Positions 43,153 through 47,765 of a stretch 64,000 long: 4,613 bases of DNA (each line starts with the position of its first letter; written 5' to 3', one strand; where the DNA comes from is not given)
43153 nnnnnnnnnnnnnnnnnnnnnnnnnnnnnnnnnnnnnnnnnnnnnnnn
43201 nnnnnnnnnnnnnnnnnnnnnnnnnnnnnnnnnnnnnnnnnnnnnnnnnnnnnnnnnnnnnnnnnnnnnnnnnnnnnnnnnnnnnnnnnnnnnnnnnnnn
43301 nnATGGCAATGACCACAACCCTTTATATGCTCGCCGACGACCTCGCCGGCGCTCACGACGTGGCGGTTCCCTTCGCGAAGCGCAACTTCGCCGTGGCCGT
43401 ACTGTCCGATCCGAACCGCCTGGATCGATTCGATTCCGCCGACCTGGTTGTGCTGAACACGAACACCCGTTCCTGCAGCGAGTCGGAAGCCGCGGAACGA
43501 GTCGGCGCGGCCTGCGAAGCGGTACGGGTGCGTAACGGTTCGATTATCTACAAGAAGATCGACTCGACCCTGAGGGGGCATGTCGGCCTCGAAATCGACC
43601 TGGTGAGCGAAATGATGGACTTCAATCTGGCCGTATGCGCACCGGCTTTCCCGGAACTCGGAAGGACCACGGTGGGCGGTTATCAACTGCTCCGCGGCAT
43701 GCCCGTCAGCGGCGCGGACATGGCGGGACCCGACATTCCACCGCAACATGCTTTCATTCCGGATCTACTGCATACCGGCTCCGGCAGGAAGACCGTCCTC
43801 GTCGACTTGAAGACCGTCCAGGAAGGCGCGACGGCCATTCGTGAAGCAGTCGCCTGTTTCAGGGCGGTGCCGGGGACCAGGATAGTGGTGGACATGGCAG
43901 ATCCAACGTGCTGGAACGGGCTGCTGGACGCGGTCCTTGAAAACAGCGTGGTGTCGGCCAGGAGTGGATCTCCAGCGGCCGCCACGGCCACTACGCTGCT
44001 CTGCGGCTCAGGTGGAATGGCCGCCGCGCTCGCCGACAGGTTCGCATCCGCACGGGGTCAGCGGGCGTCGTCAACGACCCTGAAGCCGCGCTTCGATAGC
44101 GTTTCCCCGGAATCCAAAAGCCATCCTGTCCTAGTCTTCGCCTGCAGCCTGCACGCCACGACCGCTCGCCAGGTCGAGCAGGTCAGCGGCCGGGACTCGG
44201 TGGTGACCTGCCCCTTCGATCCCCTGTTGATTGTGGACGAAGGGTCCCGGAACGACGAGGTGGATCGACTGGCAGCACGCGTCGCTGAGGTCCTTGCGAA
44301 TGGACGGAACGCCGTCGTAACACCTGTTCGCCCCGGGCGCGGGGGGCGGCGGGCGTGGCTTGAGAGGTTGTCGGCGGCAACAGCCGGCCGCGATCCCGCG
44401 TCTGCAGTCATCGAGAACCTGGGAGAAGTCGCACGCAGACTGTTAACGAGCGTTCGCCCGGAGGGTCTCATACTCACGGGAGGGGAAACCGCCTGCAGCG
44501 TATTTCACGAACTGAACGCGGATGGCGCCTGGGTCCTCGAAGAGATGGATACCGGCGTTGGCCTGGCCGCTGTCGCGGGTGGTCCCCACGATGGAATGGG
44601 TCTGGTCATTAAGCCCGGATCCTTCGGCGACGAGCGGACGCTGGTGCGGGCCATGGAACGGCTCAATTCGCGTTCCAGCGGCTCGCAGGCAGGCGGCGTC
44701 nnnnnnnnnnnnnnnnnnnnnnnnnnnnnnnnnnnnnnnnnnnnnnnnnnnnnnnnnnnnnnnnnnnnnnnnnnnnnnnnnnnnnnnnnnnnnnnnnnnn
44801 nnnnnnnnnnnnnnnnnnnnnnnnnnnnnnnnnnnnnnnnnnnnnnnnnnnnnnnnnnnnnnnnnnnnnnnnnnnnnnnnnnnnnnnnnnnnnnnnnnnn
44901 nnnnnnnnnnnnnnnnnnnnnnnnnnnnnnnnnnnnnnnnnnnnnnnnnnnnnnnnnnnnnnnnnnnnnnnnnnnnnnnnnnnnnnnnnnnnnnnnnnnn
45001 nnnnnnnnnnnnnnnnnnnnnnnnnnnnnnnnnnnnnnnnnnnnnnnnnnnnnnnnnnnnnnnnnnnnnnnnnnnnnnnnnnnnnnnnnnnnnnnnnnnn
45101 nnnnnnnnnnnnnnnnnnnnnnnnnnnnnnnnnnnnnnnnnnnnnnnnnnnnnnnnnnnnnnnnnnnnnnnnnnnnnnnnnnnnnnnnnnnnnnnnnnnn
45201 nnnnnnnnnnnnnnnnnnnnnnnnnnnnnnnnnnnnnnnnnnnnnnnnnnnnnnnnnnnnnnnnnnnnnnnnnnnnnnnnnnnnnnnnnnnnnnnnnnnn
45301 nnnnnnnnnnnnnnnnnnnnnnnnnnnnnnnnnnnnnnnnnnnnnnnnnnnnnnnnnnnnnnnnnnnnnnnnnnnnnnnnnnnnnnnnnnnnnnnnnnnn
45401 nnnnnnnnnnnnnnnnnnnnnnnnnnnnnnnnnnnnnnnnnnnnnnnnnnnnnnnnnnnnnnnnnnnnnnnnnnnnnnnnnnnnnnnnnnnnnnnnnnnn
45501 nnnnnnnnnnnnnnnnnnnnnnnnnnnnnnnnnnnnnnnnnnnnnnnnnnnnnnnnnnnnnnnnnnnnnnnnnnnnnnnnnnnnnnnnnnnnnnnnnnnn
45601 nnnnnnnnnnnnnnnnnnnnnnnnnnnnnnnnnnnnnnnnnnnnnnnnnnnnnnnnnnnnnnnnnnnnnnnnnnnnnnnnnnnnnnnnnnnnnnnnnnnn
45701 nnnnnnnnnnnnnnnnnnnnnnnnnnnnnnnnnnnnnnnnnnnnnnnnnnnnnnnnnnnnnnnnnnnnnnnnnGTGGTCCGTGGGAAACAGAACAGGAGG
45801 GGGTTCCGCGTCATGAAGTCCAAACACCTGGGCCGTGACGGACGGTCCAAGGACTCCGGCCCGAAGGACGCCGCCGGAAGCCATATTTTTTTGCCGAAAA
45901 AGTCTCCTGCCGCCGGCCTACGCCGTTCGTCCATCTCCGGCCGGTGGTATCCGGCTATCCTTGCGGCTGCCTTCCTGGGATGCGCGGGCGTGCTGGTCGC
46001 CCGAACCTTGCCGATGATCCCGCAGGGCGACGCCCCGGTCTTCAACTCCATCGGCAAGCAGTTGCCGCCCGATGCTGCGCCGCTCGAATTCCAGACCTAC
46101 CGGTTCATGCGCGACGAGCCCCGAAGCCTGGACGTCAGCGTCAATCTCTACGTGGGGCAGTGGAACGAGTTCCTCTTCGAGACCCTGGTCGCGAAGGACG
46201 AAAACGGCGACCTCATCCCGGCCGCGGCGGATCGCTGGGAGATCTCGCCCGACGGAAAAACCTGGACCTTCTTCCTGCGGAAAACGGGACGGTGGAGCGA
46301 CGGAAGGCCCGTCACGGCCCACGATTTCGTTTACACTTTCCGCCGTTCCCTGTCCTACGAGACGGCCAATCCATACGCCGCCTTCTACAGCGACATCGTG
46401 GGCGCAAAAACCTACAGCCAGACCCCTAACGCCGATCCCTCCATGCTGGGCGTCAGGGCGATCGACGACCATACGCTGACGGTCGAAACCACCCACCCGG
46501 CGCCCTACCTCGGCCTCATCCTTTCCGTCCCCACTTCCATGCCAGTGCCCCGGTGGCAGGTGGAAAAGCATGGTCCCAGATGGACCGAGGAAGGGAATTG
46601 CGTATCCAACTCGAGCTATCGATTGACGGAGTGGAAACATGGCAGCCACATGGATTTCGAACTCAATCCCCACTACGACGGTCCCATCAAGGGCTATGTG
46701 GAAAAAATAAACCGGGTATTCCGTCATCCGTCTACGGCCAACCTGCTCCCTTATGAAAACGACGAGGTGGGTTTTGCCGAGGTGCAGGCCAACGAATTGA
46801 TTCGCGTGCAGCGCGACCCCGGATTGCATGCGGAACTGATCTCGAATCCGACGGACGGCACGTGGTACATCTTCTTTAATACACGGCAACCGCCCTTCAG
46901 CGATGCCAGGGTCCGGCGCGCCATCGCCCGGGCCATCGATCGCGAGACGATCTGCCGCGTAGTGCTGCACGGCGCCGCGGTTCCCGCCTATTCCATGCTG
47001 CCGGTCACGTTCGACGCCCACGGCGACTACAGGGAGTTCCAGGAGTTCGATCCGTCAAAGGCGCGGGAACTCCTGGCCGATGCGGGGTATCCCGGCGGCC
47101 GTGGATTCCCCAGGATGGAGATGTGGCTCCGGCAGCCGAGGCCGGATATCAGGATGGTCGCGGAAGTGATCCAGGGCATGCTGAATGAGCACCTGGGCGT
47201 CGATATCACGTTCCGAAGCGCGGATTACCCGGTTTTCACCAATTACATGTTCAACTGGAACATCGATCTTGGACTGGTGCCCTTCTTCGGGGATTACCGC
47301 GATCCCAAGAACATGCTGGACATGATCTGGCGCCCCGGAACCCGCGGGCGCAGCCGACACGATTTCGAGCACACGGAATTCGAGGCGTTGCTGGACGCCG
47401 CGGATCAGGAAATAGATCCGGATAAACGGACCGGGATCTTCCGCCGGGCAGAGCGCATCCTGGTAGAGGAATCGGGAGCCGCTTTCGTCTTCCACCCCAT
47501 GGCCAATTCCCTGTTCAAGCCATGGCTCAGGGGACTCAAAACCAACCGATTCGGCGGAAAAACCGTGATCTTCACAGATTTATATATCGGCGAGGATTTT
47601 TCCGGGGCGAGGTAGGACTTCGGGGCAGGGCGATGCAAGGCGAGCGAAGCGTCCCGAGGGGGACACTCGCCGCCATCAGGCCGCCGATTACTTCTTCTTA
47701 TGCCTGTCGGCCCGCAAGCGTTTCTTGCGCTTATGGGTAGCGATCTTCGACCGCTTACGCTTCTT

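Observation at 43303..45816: Single-polypeptide fusion of a DUF1537 four-carbon acid-sugar kinase and a PdxA2-type dehydrogenase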

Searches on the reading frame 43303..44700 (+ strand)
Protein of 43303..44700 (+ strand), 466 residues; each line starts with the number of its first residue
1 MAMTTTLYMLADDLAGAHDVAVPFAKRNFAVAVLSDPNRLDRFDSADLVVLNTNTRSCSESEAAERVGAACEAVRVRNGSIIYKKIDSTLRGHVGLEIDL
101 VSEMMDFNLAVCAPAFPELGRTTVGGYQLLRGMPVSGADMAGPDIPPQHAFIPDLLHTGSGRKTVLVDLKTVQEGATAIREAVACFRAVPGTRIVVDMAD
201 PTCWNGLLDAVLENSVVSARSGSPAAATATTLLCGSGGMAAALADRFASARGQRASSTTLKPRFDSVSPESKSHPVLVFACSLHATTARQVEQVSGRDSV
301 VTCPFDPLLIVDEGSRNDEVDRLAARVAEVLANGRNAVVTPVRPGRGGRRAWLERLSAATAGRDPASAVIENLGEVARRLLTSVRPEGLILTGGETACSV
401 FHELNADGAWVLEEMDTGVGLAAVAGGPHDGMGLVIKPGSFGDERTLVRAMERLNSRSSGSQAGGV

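Call 22: search_solved_structures(query=window:43303-44700:+, max_evalue=0.001, show_alignments=2)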
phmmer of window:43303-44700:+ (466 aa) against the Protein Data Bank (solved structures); distinct sequences matched with E-value up to 0.001: 5.
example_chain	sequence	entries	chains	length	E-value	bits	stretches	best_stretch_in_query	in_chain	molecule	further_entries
4xfr_A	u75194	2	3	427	1.2e-22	83.5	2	9-156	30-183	Uncharacterized protein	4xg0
4xfm_A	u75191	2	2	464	6.2e-19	71.3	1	8-196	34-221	Uncharacterized protein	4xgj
3dqq_A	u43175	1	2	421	6.5e-17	64.6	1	8-188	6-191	Putative tRNA synthase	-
1yzy_A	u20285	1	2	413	2.8e-16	62.5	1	8-237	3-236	Hypothetical protein HI1011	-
5dmh_A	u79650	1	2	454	7.6e-08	34.7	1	7-444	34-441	Uncharacterized protein conserved in bacteria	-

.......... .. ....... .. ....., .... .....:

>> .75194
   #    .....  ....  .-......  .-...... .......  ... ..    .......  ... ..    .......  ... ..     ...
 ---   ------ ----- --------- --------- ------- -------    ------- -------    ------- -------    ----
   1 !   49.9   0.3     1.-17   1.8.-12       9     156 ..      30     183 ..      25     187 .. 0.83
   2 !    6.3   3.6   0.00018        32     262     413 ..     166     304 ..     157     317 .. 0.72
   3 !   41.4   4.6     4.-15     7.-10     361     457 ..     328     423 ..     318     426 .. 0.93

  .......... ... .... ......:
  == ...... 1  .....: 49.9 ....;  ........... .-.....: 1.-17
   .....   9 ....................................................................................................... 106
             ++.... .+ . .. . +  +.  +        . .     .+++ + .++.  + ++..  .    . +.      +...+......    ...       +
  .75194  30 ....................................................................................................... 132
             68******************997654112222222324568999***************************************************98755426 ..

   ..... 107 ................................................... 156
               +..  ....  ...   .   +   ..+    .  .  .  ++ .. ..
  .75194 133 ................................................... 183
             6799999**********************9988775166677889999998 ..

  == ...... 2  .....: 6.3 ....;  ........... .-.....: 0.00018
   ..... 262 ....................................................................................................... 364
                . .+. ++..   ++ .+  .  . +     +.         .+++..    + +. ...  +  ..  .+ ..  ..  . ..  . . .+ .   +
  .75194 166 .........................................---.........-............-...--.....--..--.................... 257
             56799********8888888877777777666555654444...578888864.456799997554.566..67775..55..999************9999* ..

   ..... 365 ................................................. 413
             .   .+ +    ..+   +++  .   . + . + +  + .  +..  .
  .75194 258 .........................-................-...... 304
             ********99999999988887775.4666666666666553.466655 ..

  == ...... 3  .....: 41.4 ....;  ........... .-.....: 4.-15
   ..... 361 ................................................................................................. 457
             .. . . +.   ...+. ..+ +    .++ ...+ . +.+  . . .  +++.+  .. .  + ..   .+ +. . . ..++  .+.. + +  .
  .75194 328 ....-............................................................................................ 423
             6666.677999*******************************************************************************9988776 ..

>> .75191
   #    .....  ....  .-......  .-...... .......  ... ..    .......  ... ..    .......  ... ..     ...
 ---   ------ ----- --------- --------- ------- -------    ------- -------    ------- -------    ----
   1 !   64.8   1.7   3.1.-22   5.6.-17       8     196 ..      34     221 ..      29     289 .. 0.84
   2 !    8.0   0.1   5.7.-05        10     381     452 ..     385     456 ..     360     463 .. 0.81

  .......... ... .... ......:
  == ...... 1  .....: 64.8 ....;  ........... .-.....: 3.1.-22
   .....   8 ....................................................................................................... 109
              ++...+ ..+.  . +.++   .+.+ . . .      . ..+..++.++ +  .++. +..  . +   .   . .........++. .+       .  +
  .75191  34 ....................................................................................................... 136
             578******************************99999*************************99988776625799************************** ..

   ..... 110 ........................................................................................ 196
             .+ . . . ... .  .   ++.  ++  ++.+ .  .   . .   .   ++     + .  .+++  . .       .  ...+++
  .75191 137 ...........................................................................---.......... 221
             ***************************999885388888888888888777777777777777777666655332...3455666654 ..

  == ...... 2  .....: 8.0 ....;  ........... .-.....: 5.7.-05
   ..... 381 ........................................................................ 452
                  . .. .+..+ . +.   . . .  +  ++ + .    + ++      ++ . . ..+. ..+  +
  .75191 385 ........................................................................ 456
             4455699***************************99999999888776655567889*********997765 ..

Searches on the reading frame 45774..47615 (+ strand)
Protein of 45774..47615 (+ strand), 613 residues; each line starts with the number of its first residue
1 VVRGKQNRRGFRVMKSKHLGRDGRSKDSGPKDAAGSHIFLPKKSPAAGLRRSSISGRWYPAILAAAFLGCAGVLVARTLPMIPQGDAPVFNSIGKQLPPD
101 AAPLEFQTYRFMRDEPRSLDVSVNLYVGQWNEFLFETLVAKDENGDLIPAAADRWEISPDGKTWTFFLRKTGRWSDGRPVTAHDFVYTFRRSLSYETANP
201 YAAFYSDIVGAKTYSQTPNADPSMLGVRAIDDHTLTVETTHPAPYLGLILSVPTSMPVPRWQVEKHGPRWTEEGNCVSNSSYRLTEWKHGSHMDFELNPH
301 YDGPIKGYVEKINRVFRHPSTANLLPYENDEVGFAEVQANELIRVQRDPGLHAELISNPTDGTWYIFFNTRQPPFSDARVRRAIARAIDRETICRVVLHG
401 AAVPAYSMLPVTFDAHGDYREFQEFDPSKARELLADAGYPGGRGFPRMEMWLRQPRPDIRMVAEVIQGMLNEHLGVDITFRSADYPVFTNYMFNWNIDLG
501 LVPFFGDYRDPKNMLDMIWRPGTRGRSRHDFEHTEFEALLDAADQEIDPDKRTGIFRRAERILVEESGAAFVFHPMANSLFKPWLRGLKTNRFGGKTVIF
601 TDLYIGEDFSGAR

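Call 5: search_protein_families(library=pfam, proteins=[window:45774-47615:+])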
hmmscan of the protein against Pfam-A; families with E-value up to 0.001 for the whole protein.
window:45774-47615:+ (613 aa): 1 family
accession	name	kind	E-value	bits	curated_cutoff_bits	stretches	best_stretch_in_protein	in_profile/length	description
PF00496.27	SBP_bac_5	-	7.8e-81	272.5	32.4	1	147-522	2-364/368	Bacterial extracellular solute-binding proteins, family 5 Middle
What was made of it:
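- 45813..47615 (+): Downstream OppA/MppA-like family-5 solute-binding protein. Its start overlaps the fusion's stop. It has an N-terminal hydrophobic anchor and is an orphan (no permease or ATPase genes nearby). SBP_bac_5 272.5 bits (call 5).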

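Call 6: search_protein_families(library=ncbifam, proteins=[window:45774-47615:+])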
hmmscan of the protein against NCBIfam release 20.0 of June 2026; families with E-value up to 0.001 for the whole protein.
window:45774-47615:+ (613 aa): 12 families
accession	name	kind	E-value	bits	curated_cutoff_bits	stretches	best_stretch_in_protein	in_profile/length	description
NF011684.0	PRK15104.1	equivalog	3.4e-66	224.1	947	1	132-591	67-527/543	oligopeptide ABC transporter substrate-binding protein OppA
NF007287.0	PRK09755.1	equivalog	2.2e-51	175.3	1098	1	133-590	62-518/535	ABC transporter substrate-binding protein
NF043070.1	DppA_dipep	equivalog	6.8e-32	110.7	1005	1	143-575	70-506/535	dipeptide ABC transporter periplasmic-binding protein DppA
TIGR02294.1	nickel_nikA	equivalog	1.6e-26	92.9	393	2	132-187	33-88/501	nickel ABC transporter substrate-binding protein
NF045467.1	Opp4A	equivalog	3.9e-23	81.5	650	1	131-439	63-380/556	oligopeptide ABC transporter substrate-binding protein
NF011689.0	PRK15109.1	equivalog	1.2e-22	80.3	560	1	135-580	66-515/547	ABC transporter substrate-binding protein SapA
NF045468.1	Opp5A_nikA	equivalog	2.6e-20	72.4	600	2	231-577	120-461/488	nickel ABC transporter substrate-binding protein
NF011942.0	PRK15413.1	equivalog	5.2e-18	65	594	1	135-442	59-346/512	glutathione ABC transporter substrate-binding protein GsiB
NF047575.1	opine_bind_CntA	exception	3.6e-15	55.5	800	2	125-183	54-113/535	staphylopine-dependent metal ABC transporter substrate-binding lipoprotein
TIGR04028.1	SBP_KPN_01854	hypoth_equivalog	4.8e-14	51.8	468.5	1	354-484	245-383/509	TIGR04028 family ABC transporter substrate-binding protein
NF010149.0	PRK13626.1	equivalog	0.0001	21.1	476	0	137-194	153-210/552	HTH-type transcriptional regulator SgrR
NF043077.1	MMSYN1_0169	equivalog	0.00033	19.2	650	0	134-196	68-138/896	oligopeptide ABC transporter substrate-binding protein OppA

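Call 67: search_solved_structures(query=window:45813-47612:+, max_evalue=1e-15)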
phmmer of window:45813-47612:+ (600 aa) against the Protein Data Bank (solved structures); distinct sequences matched with E-value up to 1e-15: 34.
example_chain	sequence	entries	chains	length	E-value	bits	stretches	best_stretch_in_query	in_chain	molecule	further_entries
9rd1_A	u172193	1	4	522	2.1e-61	211.2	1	118-575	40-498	Periplasmic oligopeptide-binding protein OppA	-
3tcf_A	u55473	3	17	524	2.3e-61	211.1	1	118-575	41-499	Periplasmic oligopeptide-binding protein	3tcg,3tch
2z23_A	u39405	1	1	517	5e-60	206.7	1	101-577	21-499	Periplasmic oligopeptide-binding protein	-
1b05_A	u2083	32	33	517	6.5e-60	206.3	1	119-575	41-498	PERIPLASMIC OLIGOPEPTIDE-BINDING PROTEIN | PROTEIN (OLIGO-PEPTIDE BINDING PROTEIN) | PERIPLASMIC OLIGO-PEPTIDE BINDING PROTEIN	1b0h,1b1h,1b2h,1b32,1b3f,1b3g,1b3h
4toz_A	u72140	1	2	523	1.7e-58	201.6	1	94-579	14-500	Periplasmic murein peptide-binding protein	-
3o9p_A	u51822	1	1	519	2e-58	201.4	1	94-579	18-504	Periplasmic murein peptide-binding protein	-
9pv8_A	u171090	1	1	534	3.7e-57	197.2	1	118-560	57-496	Oligopeptide-binding protein OppA3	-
8are_A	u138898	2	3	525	3e-55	190.9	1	121-560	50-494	Oligopeptide-binding protein OppA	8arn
4gl8_A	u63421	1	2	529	2e-53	184.8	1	101-561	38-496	Oligopeptide ABC transporter OppAIV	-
6dqr_A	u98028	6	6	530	1.8e-48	168.5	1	103-576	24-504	Periplasmic oligopeptide-binding protein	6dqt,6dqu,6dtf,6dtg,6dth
6dqq_A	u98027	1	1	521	1.9e-48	168.5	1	103-576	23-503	Periplasmic oligopeptide-binding protein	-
8ay0_A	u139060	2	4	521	8.9e-46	159.6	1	96-559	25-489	Dipeptide-binding protein DppE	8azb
6npo_A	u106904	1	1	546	1.3e-39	139.2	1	122-577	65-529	Oligopeptide ABC transporter, oligopeptide-binding protein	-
3zs6_A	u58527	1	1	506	2.5e-39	138.3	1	120-576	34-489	PERIPLASMIC OLIGOPEPTIDE-BINDING PROTEIN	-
8upi_A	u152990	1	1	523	4.4e-39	137.5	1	100-456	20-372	Peptide ABC transporter substrate-binding protein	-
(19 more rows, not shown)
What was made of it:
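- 45813..47615 (+): About 211 bits to OppA and about 201 bits to MppA structures (call 67).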
